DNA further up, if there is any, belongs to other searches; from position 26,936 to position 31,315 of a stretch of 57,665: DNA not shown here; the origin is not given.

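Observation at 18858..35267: Head-to-tail array of four ~1,340-1,380-aa signal-bearing paralogs with a nuclease-fold C-terminus: candidate undescribed system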

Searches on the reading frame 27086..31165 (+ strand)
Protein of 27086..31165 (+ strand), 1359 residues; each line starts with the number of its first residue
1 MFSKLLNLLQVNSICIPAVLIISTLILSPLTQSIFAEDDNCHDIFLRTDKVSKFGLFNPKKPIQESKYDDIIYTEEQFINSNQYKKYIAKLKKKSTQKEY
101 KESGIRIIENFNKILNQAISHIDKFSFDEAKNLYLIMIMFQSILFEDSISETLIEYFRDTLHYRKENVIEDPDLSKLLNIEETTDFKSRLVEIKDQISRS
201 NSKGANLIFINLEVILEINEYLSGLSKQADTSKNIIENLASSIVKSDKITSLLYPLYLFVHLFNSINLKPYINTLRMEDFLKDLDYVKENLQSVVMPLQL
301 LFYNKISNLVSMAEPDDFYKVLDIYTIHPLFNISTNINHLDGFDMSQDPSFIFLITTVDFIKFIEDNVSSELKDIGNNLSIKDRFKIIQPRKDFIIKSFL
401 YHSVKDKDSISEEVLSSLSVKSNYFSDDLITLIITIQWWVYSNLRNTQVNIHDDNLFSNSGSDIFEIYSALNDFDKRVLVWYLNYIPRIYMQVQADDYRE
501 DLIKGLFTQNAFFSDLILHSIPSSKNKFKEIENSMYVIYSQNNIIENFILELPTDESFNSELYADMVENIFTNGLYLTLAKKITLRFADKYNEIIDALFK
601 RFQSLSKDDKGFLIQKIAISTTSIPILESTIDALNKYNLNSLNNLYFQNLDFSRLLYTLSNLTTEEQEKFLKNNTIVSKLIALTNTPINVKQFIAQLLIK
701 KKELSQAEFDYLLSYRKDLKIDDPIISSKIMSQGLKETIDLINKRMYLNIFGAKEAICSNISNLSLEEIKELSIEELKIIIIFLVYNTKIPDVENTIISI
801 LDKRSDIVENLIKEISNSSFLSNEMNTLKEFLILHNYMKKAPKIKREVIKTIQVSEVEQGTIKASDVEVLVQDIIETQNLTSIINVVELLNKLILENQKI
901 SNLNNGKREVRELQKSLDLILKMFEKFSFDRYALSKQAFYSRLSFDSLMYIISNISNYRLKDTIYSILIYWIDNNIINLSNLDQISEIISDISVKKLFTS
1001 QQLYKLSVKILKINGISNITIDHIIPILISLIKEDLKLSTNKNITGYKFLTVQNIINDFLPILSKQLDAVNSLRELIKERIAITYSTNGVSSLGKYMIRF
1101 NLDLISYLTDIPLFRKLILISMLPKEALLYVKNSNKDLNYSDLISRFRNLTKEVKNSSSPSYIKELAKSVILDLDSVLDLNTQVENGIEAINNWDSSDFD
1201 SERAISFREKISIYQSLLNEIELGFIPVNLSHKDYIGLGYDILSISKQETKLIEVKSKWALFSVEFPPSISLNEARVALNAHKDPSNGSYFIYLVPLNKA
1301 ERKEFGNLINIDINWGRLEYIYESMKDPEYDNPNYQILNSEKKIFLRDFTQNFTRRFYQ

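Call 4: search_protein_families(library=pfam, proteins=[window:27086-31165:+], max_evalue=1)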
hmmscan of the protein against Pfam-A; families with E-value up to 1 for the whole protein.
window:27086-31165:+ (1359 aa): 0 families

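Call 9: find_homologous_proteins(query=window:27086-31165:+, max_evalue=0.001)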
Query window:27086-31165:+ (1359 aa): 1 proteins with E <= 0.001 among 8000 candidates.
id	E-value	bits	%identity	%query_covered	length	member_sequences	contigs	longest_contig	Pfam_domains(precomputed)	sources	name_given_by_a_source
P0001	0.0e+0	2879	100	100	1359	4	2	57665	-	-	-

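Call 11: find_encoding_contigs(protein=window:27086-31165:+, flank=10000, max_places=6)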
Protein window:27086-31165:+ (1359 aa): 1 contig read that carries it; 1 place shown.
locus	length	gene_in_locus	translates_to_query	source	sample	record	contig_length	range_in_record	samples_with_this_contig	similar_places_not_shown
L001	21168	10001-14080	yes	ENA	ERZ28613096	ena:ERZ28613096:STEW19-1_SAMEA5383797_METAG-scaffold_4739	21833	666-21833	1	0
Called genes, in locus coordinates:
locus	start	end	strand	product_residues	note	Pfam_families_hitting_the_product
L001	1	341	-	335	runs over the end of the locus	?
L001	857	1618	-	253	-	PF01643:Acyl-ACP_TE (weak), PF20791:Acyl-ACP_TE_C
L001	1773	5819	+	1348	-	-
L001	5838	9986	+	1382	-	-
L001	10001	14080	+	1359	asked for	-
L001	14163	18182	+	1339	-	-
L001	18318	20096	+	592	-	PF03485:Arg_tRNA_synt_N, PF00750:tRNA-synt_1d, PF05746:DALR_1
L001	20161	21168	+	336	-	?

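Call 15: find_related_loci(query=A1, collection=genome_contigs, flank=10000)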
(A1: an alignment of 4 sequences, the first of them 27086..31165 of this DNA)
Query A1 (1359 aa) in genome_contigs; peptide patterns used: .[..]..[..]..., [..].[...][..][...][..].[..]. (x = any residue, [..] = any of these).
178 stretches matched a pattern, but none encodes a relative of the query by tblastn (E <= 1e-3).

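Call 19: search_protein_families(library=padloc, proteins=[window:27086-31165:+], max_evalue=1)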
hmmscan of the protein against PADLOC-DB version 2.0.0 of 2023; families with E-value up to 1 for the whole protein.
window:27086-31165:+ (1359 aa): 2 families
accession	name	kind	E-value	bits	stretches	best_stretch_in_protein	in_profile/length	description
PDLC05008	PDC-S36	-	0.0069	14.1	1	1231-1280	190-238/280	-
PDLC03971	TmtA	-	0.059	8.8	1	1237-1297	1687-1743/1782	-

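Call 20: search_solved_structures(query=A1, max_evalue=1, show_alignments=2)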
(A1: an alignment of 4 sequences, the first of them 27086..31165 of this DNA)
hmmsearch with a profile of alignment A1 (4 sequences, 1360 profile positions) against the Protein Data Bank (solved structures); distinct sequences matched with E-value up to 1: 1.
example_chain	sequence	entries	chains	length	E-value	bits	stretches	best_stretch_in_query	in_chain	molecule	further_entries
5apz_A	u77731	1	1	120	0.037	14.9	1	592-695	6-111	GENERAL CONTROL PROTEIN GCN4, NOR1 TCAR0761, GENERAL CONTROL PROTEIN GCN4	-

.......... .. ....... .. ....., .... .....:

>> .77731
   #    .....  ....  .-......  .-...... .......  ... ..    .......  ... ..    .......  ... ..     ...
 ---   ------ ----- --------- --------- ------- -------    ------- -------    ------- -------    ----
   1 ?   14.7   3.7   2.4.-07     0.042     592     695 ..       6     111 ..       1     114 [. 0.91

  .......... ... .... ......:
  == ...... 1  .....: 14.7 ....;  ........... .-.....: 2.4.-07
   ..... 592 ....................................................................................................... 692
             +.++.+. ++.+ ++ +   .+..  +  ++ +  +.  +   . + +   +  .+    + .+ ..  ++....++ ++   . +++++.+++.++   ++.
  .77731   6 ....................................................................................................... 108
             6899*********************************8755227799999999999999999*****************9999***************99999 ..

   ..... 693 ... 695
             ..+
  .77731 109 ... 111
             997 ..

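Call 24: search_protein_families(library=ncbifam, proteins=[window:27086-31165:+], max_evalue=0.1)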
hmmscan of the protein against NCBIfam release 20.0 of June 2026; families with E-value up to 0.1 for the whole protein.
window:27086-31165:+ (1359 aa): 0 families

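Call 29: search_protein_representatives(alignment_id=A2)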
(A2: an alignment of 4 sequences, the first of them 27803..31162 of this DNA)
Query: 4 sequences, 1110 profile positions. Proteins with E-value up to 0.001 (for the whole library): 16; up to 1e-10: 14; up to 1e-30: 13. The best 16 are listed.
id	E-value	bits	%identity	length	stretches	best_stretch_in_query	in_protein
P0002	0.0e+00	1677.7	-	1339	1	1-1107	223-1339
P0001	0.0e+00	1675.1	-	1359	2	3-1110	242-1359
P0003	0.0e+00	1630.6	-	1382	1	2-1107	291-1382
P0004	0.0e+00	1260.8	-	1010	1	93-1109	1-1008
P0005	4.1e-279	945.5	-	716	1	393-1107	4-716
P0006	1.9e-272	923.4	-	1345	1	5-1108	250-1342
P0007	2.0e-244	830.6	-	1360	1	11-1105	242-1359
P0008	6.1e-239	812.5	-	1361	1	8-1107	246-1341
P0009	1.6e-237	807.8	-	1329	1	10-1107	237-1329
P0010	5.9e-89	315.8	-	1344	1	65-1076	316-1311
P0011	1.0e-82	295.2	-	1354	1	65-1103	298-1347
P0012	2.7e-53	197.7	-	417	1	768-1079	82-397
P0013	1.6e-36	142.2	-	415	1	729-1071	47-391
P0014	2.5e-23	98.5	-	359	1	7-285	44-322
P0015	1.5e-07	46.2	-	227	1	929-995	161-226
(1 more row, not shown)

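Call 31: find_encoding_contigs(protein=P0006, flank=10000, max_places=4)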
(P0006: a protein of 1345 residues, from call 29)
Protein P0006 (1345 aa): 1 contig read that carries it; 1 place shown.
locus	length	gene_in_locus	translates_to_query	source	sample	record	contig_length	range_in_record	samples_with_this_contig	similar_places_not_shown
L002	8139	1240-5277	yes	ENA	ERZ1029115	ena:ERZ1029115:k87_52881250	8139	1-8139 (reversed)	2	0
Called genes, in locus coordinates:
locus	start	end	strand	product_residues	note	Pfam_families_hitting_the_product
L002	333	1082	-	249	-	PF01643:Acyl-ACP_TE (weak), PF20791:Acyl-ACP_TE_C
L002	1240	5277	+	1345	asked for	PF13020:NOV_C (weak)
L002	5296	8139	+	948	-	?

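Call 32: find_encoding_contigs(protein=P0010, flank=10000, max_places=4)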
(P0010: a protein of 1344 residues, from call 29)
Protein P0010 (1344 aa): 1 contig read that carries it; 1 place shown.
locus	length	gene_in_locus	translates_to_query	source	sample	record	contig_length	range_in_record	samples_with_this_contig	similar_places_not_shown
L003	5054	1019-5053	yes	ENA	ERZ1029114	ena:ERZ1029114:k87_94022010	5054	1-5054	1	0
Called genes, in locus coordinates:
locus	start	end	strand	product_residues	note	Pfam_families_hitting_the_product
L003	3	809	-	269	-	?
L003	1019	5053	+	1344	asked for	?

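Call 33: find_encoding_contigs(protein=P0008, flank=10000, max_places=4)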
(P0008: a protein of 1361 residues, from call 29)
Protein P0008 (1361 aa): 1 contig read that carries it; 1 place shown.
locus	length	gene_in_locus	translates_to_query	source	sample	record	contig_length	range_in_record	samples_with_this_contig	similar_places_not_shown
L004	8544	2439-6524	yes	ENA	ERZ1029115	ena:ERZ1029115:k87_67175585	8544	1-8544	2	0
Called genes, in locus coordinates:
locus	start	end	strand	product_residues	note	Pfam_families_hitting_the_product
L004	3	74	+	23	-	?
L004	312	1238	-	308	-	-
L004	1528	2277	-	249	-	PF01643:Acyl-ACP_TE, PF20791:Acyl-ACP_TE_C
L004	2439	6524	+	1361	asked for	PF13020:NOV_C (weak)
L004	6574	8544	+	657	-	?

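Call 34: find_encoding_contigs(protein=P0009, flank=10000, max_places=4)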
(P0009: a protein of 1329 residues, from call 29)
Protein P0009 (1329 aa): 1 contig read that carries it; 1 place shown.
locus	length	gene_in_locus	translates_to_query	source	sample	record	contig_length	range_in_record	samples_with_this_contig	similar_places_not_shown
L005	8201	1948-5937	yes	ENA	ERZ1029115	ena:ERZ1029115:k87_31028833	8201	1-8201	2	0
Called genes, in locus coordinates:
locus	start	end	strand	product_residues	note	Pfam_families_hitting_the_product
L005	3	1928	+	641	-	?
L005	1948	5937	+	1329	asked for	-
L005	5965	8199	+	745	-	?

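Call 35: find_encoding_contigs(protein=P0012, flank=10000, max_places=4)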
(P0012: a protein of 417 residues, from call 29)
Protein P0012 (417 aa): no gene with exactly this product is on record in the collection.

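Call 36: find_encoding_contigs(protein=P0013, flank=10000, max_places=4)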
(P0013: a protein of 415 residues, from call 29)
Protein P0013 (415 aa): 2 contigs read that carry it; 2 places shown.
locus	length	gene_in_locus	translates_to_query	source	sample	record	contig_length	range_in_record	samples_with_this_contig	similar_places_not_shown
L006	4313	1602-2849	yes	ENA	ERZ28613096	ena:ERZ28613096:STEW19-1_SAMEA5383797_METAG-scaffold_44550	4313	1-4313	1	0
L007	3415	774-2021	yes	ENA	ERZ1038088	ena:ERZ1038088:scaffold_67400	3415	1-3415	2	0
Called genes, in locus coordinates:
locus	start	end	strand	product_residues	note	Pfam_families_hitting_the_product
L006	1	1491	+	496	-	?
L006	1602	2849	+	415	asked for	PF13020:NOV_C (weak)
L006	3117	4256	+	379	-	PF13020:NOV_C (weak)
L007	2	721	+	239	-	?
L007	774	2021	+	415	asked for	PF13020:NOV_C (weak)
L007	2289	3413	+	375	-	?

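Call 38: find_related_loci(query=A3, collection=genome_contigs, flank=10000)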
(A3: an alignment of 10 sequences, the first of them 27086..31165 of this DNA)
Query A3 (1359 aa) in genome_contigs; peptide patterns used: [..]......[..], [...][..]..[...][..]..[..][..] (x = any residue, [..] = any of these).
216 stretches matched a pattern, but none encodes a relative of the query by tblastn (E <= 1e-3).

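Call 39: find_related_loci(query=A3, collection=metagenome_contigs, flank=10000)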
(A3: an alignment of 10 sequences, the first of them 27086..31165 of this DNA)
Query A3 (1359 aa) in metagenome_contigs; peptide patterns used: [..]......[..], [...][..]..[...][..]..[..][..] (x = any residue, [..] = any of these).
303 stretches matched a pattern; 1 encode a relative of the query (tblastn E <= 1e-3); 1 distinct loci.
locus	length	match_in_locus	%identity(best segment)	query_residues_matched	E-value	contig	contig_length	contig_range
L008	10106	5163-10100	36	111-1325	1e-137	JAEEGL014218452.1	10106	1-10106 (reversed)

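Call 40: find_related_loci(query=A3, collection=viral_contigs, flank=10000)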
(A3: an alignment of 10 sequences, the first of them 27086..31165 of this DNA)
Query A3 (1359 aa) in viral_contigs; peptide patterns used: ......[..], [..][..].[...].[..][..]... (x = any residue, [..] = any of these).
67 stretches matched a pattern, but none encodes a relative of the query by tblastn (E <= 1e-3).

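Call 86: find_encoding_contigs(protein=P0011, flank=10000, max_places=4)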
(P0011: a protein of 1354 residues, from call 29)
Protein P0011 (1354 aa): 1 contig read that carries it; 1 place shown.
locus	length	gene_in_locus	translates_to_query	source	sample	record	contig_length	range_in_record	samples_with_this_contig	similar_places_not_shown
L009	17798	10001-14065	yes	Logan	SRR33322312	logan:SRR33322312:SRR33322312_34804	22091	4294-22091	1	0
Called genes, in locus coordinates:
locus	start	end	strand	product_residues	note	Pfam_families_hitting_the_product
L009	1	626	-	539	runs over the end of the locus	PF09820:AAA-ATPase_like, PF08011:PDDEXK_9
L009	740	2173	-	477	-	PF00224:PK, PF02887:PK_C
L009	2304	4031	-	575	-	PF03321:GH3, PF23571:GH3_M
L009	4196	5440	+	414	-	PF02687:FtsX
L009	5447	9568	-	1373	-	-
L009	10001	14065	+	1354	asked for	-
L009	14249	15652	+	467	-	PF13020:NOV_C (weak)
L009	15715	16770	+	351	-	PF00089:Trypsin, PF13365:Trypsin_2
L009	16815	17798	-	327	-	?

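Call 87: find_encoding_contigs(protein=P0007, flank=10000, max_places=4)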
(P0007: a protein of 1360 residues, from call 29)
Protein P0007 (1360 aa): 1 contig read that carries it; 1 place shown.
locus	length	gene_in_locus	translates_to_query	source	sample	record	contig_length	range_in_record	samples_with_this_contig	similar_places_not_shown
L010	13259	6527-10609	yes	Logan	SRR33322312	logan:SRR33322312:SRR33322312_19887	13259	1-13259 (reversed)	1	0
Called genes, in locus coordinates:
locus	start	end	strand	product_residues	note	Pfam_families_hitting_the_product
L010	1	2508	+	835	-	?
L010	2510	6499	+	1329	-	-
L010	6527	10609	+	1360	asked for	-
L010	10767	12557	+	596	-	PF03485:Arg_tRNA_synt_N, PF00750:tRNA-synt_1d, PF05746:DALR_1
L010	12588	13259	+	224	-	?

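Call 102: search_dna_similar(query=window:27086-31165:+, collection=plasmids, mode=protein, max_evalue=0.001, max_rows=10)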
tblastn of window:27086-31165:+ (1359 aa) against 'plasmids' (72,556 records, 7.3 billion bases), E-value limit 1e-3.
No match.

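Call 103: search_dna_similar(query=window:27086-31165:+, collection=phages, mode=protein, max_evalue=0.001, max_rows=10)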
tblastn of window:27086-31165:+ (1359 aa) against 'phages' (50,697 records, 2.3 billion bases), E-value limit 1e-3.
No match.
